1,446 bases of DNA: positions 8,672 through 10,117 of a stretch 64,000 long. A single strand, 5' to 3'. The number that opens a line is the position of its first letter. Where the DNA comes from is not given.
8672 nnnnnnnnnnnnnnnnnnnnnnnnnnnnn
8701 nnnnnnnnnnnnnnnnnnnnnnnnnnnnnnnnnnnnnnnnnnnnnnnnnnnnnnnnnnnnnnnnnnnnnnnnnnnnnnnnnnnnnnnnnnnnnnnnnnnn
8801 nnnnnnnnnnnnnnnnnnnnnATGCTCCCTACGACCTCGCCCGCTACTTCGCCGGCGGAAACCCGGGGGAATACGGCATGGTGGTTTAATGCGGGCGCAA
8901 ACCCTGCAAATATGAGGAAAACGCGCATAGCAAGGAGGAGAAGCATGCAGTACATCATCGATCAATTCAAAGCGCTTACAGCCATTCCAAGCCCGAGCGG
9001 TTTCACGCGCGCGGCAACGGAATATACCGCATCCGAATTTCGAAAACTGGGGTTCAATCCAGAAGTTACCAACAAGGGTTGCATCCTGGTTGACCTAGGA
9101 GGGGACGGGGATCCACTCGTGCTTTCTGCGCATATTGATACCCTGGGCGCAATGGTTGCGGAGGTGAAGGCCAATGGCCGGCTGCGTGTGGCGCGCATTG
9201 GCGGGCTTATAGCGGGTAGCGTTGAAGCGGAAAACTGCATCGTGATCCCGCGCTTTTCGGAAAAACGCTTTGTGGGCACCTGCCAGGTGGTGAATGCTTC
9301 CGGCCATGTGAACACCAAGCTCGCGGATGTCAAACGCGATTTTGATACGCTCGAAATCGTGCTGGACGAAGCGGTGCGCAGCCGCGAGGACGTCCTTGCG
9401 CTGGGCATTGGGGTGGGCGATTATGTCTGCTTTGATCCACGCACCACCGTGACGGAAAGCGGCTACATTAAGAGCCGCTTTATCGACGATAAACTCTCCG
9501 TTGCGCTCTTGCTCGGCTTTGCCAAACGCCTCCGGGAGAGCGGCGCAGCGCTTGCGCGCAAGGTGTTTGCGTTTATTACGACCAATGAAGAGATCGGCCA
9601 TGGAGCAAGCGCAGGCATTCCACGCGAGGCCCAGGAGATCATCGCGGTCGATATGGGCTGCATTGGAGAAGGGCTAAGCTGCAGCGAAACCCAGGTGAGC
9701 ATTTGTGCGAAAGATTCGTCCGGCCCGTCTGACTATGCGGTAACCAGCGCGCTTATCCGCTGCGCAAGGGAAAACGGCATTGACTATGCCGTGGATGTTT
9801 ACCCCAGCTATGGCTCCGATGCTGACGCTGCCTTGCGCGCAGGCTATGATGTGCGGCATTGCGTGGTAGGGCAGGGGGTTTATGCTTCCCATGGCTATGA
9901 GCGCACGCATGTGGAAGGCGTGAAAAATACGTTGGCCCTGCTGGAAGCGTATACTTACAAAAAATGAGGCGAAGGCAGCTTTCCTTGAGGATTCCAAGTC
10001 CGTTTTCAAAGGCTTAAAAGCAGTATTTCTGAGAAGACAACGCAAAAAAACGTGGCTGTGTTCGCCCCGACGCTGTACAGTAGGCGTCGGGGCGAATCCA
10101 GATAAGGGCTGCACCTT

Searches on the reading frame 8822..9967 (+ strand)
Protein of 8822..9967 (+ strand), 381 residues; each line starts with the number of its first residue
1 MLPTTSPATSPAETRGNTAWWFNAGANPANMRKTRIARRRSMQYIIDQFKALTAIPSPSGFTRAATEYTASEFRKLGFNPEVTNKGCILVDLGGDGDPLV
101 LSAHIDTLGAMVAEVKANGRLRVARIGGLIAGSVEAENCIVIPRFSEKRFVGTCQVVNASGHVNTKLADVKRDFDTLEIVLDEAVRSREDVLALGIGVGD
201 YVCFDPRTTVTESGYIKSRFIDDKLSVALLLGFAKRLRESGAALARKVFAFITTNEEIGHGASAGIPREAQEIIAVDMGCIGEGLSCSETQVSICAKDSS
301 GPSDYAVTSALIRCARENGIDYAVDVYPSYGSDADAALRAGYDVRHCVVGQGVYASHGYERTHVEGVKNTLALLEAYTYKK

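Call 7: search_protein_families(library=pfam, proteins=[window:8822-9967:+])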
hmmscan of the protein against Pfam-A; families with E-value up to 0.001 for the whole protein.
window:8822-9967:+ (381 aa): 2 families
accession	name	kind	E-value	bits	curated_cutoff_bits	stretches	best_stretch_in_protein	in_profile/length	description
PF05343.19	Peptidase_M42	-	1e-65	222.1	23.2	1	86-373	1-292/292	M42 glutamyl aminopeptidase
PF01546.33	Peptidase_M20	-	1.1e-05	25.9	24.6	1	211-374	23-200/206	Peptidase family M20/M25/M40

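Call 40: search_protein_families(library=ncbifam, proteins=[window:8822-9967:+])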
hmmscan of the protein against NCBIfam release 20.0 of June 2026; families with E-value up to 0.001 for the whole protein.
window:8822-9967:+ (381 aa): 8 families
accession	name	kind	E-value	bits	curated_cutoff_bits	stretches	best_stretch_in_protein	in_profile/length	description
TIGR03106.1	trio_M42_hydro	equivalog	3.6e-87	292.4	397.75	1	42-379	2-340/343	osmoprotectant NAGGN system M42 family peptidase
NF007421.0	PRK09961.1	equivalog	6.3e-15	54.9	412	1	85-358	42-309/345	aminopeptidase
NF040822.1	lys_aminopep_Arch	equivalog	4.1e-12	45.8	700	1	83-259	42-209/345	lysyl aminopeptidase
TIGR03107.1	glu_aminopep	equivalog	4.4e-11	42.3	469.7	1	47-323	2-283/350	glutamyl aminopeptidase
NF007367.0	PRK09864.1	equivalog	2.4e-06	26.6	569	1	88-236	45-189/356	aminopeptidase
NF006596.0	PRK09133.1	subfamily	3.1e-05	22.7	349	0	205-264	124-182/474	hypothetical protein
NF003367.0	PRK04443.1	equivalog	8.2e-05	22.1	363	1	48-112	12-76/349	[LysW]-lysine hydrolase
TIGR01902.1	dapE-lys-deAc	subfamily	0.00015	21.1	163.1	1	49-112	3-66/340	N-acetyl-ornithine/N-acetyl-lysine deacetylase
